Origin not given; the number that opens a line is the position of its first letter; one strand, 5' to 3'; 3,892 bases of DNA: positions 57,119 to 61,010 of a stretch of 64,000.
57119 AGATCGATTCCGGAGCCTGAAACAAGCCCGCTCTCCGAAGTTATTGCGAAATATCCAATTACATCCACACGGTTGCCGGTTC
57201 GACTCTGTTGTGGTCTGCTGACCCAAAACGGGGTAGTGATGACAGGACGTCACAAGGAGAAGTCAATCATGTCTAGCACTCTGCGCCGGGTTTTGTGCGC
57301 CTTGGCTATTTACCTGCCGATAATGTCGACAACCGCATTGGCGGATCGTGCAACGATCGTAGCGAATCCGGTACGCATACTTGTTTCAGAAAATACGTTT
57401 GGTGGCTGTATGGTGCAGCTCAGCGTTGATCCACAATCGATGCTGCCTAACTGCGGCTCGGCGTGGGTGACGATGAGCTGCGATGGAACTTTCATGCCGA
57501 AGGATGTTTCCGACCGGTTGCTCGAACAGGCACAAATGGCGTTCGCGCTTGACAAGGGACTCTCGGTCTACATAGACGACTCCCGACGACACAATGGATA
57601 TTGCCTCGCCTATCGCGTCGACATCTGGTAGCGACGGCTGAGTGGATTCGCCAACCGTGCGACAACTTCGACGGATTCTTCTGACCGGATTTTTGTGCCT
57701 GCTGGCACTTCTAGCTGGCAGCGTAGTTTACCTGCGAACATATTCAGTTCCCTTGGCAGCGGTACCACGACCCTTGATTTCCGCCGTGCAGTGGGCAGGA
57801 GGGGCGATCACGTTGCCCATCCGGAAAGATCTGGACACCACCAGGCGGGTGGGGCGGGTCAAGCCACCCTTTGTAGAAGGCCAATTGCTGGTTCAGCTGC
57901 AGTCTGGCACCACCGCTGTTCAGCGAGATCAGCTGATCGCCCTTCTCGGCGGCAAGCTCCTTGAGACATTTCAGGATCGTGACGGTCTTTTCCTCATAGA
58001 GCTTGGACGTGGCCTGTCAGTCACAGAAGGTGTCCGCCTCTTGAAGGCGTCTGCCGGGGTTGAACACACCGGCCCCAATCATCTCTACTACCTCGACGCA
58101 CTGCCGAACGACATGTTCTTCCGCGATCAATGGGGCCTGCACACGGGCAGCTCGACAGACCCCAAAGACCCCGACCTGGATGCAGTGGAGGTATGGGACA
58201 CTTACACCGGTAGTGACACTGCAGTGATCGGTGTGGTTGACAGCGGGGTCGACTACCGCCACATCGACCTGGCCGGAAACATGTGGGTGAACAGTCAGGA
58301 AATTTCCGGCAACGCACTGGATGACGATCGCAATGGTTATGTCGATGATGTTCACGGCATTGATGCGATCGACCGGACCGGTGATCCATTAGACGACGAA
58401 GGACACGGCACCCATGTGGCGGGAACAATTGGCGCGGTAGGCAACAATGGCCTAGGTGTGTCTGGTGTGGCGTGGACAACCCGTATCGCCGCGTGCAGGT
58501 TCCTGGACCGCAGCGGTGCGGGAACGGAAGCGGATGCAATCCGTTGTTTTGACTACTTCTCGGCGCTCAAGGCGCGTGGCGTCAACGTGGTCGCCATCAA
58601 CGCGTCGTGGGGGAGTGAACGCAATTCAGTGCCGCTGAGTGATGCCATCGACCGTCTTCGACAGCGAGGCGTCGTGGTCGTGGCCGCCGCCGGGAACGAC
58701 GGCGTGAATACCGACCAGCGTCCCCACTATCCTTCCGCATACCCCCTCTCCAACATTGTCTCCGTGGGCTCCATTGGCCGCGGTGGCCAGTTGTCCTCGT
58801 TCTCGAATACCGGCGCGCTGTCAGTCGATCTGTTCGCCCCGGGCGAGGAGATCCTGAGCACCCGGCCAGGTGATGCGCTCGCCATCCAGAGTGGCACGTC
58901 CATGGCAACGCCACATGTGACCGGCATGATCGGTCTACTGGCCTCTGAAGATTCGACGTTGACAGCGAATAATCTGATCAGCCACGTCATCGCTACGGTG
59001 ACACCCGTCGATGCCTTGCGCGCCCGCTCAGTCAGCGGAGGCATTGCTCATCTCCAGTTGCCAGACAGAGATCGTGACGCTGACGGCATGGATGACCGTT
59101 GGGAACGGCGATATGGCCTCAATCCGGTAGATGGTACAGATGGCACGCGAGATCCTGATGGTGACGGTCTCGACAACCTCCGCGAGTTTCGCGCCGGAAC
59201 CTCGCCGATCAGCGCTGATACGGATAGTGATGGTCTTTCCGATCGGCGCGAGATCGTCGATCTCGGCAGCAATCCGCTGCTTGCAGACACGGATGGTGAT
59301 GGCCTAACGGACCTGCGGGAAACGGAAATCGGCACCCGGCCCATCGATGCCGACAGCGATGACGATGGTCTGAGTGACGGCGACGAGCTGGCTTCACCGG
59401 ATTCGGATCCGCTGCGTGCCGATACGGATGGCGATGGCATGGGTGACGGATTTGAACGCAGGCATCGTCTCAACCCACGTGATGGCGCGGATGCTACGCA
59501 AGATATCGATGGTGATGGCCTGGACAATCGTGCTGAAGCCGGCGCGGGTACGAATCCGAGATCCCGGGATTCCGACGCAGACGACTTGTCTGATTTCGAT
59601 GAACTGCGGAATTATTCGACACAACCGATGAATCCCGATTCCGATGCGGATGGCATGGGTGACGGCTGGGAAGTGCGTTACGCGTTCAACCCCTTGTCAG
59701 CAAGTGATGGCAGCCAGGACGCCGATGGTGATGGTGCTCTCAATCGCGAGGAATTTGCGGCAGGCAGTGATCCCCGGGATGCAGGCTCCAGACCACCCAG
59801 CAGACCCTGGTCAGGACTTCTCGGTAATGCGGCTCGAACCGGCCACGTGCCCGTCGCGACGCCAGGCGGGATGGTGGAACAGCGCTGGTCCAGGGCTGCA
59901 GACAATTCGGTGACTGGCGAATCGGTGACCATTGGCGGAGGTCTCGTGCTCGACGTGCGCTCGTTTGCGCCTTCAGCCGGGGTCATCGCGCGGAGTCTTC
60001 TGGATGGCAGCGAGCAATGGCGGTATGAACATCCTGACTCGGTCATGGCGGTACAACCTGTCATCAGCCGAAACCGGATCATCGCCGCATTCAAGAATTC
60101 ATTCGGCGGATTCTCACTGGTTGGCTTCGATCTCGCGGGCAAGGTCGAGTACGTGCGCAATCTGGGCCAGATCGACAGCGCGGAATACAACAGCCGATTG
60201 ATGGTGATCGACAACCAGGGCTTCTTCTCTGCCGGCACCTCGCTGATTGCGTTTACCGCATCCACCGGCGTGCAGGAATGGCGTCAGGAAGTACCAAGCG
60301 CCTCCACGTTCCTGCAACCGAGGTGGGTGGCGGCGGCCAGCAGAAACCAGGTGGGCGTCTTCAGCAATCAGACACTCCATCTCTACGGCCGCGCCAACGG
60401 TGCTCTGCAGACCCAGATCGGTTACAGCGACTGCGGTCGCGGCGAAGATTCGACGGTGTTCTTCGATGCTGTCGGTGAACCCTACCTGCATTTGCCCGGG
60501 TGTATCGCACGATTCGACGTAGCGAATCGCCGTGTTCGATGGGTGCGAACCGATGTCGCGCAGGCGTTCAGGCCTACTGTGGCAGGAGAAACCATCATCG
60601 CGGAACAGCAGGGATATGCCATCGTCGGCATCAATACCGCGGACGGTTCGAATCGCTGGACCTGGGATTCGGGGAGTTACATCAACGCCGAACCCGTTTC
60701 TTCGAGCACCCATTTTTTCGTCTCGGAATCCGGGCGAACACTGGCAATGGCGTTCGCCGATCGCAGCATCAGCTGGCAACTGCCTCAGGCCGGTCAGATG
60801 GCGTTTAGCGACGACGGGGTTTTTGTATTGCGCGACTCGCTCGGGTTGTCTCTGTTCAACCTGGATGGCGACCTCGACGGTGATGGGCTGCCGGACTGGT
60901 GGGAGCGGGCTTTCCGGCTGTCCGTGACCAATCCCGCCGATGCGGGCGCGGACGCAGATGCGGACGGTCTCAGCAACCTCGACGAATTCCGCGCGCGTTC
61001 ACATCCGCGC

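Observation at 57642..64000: Giant open-ended ORF missed by the ORF track: S8 subtilase fused to three TSP3 repeat blocks and several beta-propellers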

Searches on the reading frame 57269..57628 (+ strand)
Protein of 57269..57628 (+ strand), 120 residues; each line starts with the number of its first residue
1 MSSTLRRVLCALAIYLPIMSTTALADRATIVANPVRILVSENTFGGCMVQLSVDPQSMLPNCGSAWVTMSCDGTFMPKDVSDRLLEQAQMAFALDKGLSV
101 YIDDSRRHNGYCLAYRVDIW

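Call 19: search_protein_families(library=pfam, proteins=[window:57269-57628:+], max_evalue=0.001)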
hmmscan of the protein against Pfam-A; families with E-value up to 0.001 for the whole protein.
window:57269-57628:+ (120 aa): 0 families

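Call 20: list_cluster_members(proteins=[P0001, P0002, P0003, P0011, P0015, P0018, window:57269-57628:+])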
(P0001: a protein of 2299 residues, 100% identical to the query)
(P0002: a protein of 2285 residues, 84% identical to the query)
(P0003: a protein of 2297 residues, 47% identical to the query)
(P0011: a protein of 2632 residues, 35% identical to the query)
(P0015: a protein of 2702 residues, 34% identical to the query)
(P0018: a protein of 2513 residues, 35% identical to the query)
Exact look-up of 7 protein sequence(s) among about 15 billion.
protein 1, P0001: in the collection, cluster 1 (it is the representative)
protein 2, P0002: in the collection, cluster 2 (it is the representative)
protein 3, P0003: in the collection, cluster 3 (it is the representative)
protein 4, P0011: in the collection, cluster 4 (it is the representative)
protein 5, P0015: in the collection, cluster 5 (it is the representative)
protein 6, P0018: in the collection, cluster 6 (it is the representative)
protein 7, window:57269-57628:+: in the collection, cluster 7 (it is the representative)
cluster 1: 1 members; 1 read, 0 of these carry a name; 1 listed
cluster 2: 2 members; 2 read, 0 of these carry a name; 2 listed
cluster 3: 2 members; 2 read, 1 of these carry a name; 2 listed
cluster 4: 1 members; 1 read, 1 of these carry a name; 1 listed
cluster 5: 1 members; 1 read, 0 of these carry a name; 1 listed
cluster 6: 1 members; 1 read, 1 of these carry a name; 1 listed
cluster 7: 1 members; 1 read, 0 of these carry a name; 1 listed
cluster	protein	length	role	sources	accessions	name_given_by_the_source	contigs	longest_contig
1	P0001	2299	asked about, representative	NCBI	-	-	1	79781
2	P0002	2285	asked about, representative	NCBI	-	-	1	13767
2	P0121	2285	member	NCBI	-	-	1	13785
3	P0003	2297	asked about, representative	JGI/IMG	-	subtilisin family serine protease/outer membrane protein assembly factor BamB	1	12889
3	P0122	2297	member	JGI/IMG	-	-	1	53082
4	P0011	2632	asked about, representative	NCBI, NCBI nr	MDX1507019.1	MAG: S8 family serine peptidase [Woeseiaceae bacterium] | S8 family serine peptidase [Woeseiaceae bacterium]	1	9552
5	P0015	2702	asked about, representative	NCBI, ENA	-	-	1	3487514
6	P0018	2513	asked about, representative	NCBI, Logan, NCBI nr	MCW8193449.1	S8 family serine peptidase [Proteobacteria bacterium 005FR1]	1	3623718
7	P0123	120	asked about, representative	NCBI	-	-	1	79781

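Call 29: find_homologous_proteins(query=window:57269-57628:+, max_evalue=0.001)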
Query window:57269-57628:+ (120 aa): 7 proteins with E <= 0.001 among 12 candidates.
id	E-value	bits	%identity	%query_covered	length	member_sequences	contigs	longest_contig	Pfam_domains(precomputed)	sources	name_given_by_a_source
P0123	2.1e-74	265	100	100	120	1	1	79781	-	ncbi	-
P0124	8.0e-65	234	88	100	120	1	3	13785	-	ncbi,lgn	-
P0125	5.0e-51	190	83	80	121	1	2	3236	-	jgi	jgi:hypothetical protein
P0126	6.6e-49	183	71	92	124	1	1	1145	-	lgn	-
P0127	4.1e-46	174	75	83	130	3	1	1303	-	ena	-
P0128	6.0e-46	173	65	94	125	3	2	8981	-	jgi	jgi:hypothetical protein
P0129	2.2e-41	158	60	97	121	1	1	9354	-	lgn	-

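Call 66: search_protein_families(library=pfam, proteins=[L010:9782-10453:+, L010:7863-8657:-, L011:9414-10058:+, L011:7374-8861:-, L012:4592-6670:+, L012:1-3564:-, L013:9373-10170:-, L014:6125-8677:+, L014:10400-11032:+, L013:6594-7325:-], max_evalue=0.001)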
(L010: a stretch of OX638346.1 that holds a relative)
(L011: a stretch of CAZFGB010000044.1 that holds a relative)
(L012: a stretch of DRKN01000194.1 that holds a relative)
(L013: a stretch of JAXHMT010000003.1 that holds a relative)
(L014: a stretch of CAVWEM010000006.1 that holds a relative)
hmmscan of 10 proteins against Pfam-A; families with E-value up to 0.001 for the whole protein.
L010:9782-10453:+ (224 aa): 3 families
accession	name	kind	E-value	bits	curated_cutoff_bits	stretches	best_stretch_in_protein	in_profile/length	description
PF00730.31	HhH-GPD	-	3e-24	85.9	26.2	1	47-180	1-106/108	HhH-GPD superfamily base excision DNA repair protein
PF00633.29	HHH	-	7.1e-08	32.4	24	1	113-140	2-29/30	Helix-hairpin-helix motif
PF10576.14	EndIII_4Fe-2S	-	1.1e-05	26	20.5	1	200-216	1-17/17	Iron-sulfur binding domain of endonuclease III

L010:7863-8657:- (265 aa): 1 family
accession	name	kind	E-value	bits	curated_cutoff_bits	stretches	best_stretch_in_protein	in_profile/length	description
PF01061.29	ABC2_membrane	-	4.8e-12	46.3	26.9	1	36-221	19-209/211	ABC-2 type transporter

L011:9414-10058:+ (215 aa): 3 families
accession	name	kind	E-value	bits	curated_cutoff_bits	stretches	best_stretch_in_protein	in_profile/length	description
PF00730.31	HhH-GPD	-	3e-24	85.9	26.2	1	38-171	1-106/108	HhH-GPD superfamily base excision DNA repair protein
PF00633.29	HHH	-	9.3e-07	28.8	24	1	104-131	2-29/30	Helix-hairpin-helix motif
PF10576.14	EndIII_4Fe-2S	-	1.5e-05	25.5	20.5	1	191-207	1-17/17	Iron-sulfur binding domain of endonuclease III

L011:7374-8861:- (496 aa): 0 families

L012:4592-6670:+ (693 aa): 5 families
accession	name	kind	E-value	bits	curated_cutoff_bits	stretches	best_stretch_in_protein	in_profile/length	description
PF18884.5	TSP3_bac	-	9.8e-36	121.7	25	3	608-629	1-22/22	Bacterial TSP3 repeat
PF05345.18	He_PIG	-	5.7e-09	36.7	24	1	366-427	16-86/96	Putative Ig domain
PF13243.12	SQHop_cyclase_C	-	1.7e-07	31.1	26.1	0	36-105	200-278/319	Squalene-hopene cyclase C-terminal domain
PF00432.27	Prenyltrans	-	6.9e-05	22.8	26.5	0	45-239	52-211/304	Prenyltransferase alpha-alpha toroid domain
PF13249.12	SQHop_cyclase_N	-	0.00024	20.8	26.2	0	44-88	46-89/291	Squalene-hopene cyclase N-terminal domain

L012:1-3564:- (1188 aa): 2 families
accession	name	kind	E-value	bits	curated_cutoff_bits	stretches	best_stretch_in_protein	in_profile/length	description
PF20148.4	DUF6531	-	1.5e-19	70.5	24.1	1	975-1056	1-74/74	Domain of unknown function (DUF6531)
PF01841.26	Transglut_core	-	1.7e-16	60.9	23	1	314-447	19-108/108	Transglutaminase-like superfamily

L013:9373-10170:- (266 aa): 0 families

L014:6125-8677:+ (851 aa): 1 family
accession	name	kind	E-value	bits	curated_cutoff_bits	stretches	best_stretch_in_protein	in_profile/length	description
PF18998.6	Flg_new_2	-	1.9e-13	50.6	23.6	1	778-835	13-70/73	Divergent InlB B-repeat domain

L014:10400-11032:+ (211 aa): 0 families

L013:6594-7325:- (244 aa): 0 families

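Call 70: find_encoding_contigs(protein=window:57269-57628:+, flank=10000, max_places=3)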
Protein window:57269-57628:+ (120 aa): no gene with exactly this product is on record in the collection.

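Call 71: find_encoding_contigs(protein=P0124, flank=10000, max_places=3)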
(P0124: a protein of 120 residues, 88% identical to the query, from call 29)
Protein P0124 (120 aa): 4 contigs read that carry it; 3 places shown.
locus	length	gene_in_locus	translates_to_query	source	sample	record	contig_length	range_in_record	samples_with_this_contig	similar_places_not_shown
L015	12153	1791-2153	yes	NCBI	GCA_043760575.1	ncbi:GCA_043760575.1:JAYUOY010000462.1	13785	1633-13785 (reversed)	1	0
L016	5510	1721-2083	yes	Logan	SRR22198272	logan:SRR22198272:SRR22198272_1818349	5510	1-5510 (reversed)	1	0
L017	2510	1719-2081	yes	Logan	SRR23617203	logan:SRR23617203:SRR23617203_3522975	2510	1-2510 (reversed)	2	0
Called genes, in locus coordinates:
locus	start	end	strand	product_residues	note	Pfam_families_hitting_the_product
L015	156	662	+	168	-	-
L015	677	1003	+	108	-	PF00211:Guanylate_cyc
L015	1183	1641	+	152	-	-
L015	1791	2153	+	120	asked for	-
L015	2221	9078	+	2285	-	PF22148:Fervidolysin_NPro-like (weak), PF00082:Peptidase_S8, PF13570:Beta-prop_ACSF4 (faint), PF18884:TSP3_bac, PF13360:PQQ_2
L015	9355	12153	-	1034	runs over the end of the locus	PF14850:Pro_dh-DNA_bdg, PF01619:Pro_dh, PF00171:Aldedh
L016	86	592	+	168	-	-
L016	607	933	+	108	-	PF00211:Guanylate_cyc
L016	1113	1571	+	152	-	-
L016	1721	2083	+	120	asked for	-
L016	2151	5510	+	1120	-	?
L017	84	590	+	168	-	-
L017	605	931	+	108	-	PF00211:Guanylate_cyc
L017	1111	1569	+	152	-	-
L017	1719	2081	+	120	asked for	-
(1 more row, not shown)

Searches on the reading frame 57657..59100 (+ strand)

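Call 49: search_solved_structures(query=window:57657-59100:+, max_evalue=1e-10)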
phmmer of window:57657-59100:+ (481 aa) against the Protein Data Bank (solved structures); distinct sequences matched with E-value up to 1e-10: 152 (the best 60 are shown).
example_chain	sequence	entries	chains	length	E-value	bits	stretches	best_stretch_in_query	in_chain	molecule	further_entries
3vv3_A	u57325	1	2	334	8e-89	302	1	150-462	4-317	Deseasin MCP-01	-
8coy_A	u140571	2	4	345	1.6e-39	139.4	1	188-463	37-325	subtilisin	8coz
8cp0_A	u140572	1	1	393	1.8e-39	139.3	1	188-462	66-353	subtilisin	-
4tr2_A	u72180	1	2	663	3.6e-39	138.3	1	188-462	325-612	Subtilisin-like 1 serine protease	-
8qke_A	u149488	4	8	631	5.3e-39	137.7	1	188-462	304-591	subtilisin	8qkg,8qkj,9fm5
1dbi_A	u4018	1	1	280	6.4e-39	137.5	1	232-432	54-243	AK.1 SERINE PROTEASE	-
4lvn_A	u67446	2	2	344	4.2e-38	134.8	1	152-449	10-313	Subtilisin-like serine protease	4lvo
8pol_A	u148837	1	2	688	2.8e-37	132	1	152-448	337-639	Subtilisin-like protease 1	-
1thm_A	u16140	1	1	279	5.7e-33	117.8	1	232-440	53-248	THERMITASE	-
1tec_E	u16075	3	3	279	6.6e-33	117.6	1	232-440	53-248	THERMITASE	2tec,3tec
7xr8_A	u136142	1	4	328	2.1e-31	112.7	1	175-469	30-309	Major intracellular serine protease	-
3lpd_A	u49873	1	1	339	1.2e-30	110.1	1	150-465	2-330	Acidic extracellular subtilisin-like protease AprV2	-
7y6m_C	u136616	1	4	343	2.8e-30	109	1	171-470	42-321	Intracellular serine protease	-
3lpc_A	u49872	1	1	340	3.5e-30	108.7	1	150-465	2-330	AprB2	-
3lpa_A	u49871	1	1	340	4e-30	108.5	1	150-465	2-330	Acidic extracellular subtilisin-like protease AprV2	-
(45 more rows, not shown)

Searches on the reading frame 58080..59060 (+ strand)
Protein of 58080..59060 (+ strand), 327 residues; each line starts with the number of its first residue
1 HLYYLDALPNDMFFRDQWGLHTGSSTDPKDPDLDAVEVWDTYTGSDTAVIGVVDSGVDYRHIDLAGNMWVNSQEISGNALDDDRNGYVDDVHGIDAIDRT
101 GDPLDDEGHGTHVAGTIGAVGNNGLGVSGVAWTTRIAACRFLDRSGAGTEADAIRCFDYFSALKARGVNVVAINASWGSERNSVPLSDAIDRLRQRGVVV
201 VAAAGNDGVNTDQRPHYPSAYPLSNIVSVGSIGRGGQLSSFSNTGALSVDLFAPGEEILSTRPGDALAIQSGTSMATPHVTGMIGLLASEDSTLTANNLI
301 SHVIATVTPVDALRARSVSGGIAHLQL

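Call 52: search_solved_structures(query=window:58080-59060:+, max_evalue=1e-50, show_alignments=1)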
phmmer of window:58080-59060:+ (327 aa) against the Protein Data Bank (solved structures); distinct sequences matched with E-value up to 1e-50: 1.
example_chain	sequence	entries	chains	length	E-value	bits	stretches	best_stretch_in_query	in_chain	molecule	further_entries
3vv3_A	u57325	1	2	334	4.1e-89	302.3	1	9-320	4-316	Deseasin MCP-01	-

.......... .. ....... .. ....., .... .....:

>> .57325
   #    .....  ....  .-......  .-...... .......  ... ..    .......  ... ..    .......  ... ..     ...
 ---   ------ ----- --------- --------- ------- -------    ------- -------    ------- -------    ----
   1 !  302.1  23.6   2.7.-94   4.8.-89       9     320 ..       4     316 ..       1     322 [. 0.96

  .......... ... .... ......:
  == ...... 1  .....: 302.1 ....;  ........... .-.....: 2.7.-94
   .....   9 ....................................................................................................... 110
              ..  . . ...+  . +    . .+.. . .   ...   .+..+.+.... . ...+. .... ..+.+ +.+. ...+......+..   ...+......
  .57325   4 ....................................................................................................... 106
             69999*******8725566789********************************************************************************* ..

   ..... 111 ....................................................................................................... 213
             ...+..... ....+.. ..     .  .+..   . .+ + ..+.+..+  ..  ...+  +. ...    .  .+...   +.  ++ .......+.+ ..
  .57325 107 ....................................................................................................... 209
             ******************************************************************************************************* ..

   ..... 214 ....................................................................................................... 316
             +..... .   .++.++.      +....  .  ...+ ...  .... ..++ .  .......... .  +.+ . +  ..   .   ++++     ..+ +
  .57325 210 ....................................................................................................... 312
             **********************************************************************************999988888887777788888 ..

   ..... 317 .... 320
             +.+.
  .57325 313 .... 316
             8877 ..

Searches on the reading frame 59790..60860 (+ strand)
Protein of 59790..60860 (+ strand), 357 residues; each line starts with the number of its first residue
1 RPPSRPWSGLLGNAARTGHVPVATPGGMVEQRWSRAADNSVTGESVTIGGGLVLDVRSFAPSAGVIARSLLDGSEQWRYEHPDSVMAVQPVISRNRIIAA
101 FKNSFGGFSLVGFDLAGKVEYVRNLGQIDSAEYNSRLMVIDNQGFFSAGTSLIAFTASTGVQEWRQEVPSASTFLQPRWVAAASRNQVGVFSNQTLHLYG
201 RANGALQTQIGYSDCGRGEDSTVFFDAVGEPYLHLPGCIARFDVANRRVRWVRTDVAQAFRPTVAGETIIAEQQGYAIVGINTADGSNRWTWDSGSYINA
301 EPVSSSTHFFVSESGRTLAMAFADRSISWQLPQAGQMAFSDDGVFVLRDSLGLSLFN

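Call 64: search_protein_families(library=pfam, proteins=[window:59790-60860:+], max_evalue=1)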
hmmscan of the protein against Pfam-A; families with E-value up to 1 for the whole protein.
window:59790-60860:+ (357 aa): 2 families
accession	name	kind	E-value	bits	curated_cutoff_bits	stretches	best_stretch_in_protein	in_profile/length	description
PF13360.13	PQQ_2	-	1.1e-12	48.5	27.6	3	30-204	54-227/233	Outer membrane protein assembly factor BamB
PF13570.13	Beta-prop_ACSF4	-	0.0018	18.2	133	1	277-337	72-135/329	Beta-alanine-activating enzyme, beta-propeller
